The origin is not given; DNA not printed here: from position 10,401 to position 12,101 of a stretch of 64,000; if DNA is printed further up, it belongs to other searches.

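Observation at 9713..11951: PhyH-type dioxygenase fused to PBS-lyase HEAT repeats, preceded by an unassignable 245-aa protein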

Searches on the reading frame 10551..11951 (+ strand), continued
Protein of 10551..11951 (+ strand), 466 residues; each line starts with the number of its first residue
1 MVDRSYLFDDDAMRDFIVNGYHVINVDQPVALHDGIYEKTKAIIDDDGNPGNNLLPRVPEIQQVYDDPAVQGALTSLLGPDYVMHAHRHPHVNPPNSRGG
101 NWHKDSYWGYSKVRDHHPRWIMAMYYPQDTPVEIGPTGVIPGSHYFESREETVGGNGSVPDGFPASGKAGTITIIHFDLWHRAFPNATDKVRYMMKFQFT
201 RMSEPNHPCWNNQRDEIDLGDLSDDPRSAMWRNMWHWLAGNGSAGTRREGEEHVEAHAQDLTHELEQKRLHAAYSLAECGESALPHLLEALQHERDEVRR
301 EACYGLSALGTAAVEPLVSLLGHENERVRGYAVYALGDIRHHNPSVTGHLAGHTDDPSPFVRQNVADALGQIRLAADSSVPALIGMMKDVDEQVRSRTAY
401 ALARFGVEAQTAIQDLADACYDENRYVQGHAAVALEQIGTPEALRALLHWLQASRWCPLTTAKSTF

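Call 56: find_encoding_contigs(protein=P0017, flank=8000, max_places=1)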
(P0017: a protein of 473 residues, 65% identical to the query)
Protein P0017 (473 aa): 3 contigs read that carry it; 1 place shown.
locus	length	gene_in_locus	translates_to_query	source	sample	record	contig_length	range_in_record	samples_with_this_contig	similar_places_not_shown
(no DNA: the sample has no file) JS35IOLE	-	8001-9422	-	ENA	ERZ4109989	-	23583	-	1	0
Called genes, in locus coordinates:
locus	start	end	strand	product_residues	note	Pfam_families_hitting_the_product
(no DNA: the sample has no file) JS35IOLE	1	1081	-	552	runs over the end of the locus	PF00496:SBP_bac_5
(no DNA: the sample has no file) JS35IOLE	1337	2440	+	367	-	PF01594:AI-2E_transport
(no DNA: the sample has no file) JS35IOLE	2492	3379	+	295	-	PF03781:FGE-sulfatase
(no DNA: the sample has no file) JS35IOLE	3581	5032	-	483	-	PF02934:GatB_N, PF02637:GatB_Yqey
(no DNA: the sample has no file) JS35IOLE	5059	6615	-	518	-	PF01425:Amidase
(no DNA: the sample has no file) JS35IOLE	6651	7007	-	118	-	PF02686:GatC (weak)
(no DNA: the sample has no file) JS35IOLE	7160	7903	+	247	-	-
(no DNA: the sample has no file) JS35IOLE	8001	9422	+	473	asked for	PF05721:PhyH, PF02985:HEAT (faint), PF03130:HEAT_PBS (faint), PF13513:HEAT_EZ (faint), PF00514:Arm (faint), PF13646:HEAT_2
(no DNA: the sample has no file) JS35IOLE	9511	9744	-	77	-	PF03781:FGE-sulfatase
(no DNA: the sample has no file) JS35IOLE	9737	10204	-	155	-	PF03781:FGE-sulfatase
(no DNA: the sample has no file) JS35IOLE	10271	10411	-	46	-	-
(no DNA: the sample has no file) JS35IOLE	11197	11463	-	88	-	-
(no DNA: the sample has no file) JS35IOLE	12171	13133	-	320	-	PF00701:DHDPS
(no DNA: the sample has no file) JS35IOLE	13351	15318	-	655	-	PF20581:DUF6785, PF20580:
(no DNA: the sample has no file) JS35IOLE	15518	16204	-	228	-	?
